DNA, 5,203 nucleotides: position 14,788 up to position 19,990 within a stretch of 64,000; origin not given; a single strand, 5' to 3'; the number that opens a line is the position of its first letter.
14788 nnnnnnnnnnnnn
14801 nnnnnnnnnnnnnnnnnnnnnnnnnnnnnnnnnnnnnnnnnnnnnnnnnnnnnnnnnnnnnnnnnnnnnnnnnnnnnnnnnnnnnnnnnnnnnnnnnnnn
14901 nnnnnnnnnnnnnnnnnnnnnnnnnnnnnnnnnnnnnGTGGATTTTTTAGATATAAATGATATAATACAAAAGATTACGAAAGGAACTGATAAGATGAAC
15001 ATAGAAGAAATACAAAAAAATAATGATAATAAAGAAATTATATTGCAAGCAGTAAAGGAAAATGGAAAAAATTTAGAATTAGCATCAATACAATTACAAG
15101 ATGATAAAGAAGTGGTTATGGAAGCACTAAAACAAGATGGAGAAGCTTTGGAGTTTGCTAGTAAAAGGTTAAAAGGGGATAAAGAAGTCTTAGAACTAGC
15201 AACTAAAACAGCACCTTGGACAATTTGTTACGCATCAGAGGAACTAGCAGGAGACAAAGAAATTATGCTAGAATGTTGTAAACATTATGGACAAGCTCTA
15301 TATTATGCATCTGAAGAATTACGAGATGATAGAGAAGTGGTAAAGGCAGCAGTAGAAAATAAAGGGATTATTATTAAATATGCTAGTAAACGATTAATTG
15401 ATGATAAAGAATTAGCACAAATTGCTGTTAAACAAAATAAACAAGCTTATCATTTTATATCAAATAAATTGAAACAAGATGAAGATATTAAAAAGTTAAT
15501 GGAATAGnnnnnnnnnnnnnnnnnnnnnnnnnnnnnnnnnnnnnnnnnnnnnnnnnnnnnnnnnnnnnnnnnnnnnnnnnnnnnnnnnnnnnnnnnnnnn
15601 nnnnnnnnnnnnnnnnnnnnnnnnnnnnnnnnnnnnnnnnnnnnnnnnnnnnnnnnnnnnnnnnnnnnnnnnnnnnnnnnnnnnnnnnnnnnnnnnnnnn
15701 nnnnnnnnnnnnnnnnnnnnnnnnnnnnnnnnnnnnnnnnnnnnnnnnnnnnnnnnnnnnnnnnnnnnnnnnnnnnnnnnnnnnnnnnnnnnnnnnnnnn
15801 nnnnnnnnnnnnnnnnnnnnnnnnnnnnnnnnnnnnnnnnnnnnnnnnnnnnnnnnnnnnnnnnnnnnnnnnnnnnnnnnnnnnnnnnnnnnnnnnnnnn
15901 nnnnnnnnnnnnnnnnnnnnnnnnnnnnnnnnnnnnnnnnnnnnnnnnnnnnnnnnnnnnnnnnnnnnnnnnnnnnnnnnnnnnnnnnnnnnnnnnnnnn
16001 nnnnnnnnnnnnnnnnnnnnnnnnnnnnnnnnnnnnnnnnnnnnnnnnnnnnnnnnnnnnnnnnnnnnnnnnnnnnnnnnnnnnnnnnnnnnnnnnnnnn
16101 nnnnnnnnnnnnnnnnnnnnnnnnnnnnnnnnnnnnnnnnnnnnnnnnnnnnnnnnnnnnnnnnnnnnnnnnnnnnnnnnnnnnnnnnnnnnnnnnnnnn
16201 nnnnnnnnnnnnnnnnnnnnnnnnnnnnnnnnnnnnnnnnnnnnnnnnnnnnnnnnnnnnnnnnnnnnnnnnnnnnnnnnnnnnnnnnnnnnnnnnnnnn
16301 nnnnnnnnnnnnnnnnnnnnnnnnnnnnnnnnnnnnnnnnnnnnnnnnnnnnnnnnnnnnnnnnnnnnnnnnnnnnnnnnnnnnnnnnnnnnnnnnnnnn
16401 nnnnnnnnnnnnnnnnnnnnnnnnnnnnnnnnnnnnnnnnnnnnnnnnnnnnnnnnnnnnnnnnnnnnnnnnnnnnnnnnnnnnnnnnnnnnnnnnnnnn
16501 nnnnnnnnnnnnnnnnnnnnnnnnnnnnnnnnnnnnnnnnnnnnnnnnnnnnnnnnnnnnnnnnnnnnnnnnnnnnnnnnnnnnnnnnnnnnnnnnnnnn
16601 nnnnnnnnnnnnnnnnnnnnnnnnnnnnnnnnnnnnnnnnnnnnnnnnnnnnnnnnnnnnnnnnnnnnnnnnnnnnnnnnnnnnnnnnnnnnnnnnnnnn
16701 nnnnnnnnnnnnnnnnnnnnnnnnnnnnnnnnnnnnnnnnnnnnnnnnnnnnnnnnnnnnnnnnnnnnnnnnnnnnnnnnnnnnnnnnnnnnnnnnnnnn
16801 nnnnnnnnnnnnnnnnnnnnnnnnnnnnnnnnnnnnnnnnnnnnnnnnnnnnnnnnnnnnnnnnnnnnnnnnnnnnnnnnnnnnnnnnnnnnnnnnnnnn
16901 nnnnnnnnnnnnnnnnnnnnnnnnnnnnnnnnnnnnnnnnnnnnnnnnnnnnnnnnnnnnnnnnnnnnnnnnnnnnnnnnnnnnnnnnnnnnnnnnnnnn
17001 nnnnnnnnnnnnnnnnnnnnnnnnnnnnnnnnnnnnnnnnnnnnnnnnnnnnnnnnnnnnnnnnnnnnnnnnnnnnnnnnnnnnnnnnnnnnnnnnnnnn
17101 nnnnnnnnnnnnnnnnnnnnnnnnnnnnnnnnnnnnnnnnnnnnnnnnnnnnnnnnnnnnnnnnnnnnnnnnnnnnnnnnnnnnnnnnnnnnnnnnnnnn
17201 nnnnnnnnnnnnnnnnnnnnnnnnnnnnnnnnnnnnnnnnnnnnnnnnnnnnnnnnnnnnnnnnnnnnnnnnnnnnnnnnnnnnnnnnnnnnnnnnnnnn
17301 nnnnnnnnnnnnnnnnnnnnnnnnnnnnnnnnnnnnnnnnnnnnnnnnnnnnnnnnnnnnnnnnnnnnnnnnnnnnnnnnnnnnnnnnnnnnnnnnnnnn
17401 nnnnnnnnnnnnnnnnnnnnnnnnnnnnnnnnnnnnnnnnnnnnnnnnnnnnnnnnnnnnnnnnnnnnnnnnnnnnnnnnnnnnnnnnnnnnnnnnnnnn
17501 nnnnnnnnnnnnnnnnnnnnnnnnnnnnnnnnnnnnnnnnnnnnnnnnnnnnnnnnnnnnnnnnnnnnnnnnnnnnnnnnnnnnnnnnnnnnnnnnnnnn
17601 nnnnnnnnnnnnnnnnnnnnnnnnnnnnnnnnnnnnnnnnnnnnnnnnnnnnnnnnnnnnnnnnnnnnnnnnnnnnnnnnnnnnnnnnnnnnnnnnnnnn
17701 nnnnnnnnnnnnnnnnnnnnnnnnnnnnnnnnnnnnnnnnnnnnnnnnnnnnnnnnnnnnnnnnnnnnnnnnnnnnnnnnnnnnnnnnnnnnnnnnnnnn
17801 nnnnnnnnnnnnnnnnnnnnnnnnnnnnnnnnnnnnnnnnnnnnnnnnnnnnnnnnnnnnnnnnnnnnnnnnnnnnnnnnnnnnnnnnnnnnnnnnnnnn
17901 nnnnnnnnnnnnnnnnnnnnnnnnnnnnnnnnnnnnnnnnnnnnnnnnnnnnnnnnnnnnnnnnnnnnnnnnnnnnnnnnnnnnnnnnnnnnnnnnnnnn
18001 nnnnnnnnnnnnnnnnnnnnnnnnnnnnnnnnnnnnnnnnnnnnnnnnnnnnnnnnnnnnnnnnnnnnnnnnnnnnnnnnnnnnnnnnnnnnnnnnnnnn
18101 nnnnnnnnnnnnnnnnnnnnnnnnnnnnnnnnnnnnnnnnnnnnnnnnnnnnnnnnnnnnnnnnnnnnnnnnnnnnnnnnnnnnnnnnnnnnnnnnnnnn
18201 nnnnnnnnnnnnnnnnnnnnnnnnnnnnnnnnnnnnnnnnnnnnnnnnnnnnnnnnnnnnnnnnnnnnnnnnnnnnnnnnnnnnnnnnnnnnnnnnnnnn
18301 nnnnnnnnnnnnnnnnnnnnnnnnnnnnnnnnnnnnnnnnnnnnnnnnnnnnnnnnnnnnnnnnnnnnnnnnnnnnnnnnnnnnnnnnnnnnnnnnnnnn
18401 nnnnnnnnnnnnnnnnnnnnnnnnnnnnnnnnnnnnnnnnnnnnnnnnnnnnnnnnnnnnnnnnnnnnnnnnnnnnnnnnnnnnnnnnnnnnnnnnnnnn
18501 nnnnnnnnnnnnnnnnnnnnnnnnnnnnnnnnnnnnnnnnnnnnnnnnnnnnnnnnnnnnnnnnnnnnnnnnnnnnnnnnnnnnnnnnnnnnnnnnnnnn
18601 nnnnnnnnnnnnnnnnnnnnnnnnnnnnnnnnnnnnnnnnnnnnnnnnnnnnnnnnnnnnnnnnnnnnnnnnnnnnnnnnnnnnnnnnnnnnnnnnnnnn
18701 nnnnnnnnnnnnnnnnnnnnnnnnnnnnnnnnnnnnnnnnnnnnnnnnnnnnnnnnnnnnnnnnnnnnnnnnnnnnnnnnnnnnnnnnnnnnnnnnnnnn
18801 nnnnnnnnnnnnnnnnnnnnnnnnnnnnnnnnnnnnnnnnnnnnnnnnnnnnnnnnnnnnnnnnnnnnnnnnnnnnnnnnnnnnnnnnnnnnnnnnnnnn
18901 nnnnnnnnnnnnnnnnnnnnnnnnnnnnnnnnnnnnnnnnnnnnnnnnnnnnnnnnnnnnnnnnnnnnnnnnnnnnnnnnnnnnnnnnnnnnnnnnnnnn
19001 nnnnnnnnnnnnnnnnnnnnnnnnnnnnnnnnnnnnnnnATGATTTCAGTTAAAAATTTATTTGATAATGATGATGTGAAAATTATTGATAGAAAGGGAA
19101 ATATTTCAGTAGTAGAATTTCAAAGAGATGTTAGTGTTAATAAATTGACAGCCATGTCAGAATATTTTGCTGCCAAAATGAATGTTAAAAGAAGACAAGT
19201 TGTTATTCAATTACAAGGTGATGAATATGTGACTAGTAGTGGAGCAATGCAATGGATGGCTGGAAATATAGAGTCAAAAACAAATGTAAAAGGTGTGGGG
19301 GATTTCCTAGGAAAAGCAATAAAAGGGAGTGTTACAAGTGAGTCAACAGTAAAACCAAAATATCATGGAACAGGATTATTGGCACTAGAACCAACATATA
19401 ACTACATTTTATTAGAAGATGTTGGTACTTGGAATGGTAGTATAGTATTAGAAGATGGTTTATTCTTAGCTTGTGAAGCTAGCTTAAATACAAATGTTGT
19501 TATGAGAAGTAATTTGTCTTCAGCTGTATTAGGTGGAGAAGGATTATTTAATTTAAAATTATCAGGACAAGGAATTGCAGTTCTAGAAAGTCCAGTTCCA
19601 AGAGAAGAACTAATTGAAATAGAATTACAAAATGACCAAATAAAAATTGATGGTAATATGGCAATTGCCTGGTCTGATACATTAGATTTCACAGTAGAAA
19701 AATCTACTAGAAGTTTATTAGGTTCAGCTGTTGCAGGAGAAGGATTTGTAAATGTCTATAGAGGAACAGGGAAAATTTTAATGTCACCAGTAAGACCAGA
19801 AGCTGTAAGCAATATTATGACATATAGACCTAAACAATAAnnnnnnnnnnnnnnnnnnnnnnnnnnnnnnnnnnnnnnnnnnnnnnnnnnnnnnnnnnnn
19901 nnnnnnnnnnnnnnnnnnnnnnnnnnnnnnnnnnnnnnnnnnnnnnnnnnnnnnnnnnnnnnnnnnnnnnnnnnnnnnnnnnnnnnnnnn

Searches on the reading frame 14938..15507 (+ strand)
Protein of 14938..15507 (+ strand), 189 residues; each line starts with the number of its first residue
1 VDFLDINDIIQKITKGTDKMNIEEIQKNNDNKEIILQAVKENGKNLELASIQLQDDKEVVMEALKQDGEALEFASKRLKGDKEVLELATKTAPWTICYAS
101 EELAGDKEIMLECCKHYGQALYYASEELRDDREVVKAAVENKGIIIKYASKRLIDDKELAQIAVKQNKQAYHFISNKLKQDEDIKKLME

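Call 28: search_protein_families(library=pfam, proteins=[window:14938-15507:+], max_evalue=0.01)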
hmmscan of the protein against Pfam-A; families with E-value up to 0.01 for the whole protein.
window:14938-15507:+ (189 aa): 1 family
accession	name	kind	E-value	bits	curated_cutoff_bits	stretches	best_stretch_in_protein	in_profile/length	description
PF13475.11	DUF4116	-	1.3e-70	233.2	24.9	5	106-153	1-48/49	Domain of unknown function (DUF4116)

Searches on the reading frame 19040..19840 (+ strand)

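Call 28: search_protein_families(library=pfam, proteins=[window:19040-19840:+], max_evalue=0.01)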
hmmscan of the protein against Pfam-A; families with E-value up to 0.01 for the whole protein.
window:19040-19840:+ (266 aa): 1 family
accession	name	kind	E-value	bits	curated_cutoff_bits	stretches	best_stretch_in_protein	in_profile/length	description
PF01987.23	AIM24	-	4.5e-43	147.8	25.7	1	52-250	9-204/205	Mitochondrial biogenesis AIM24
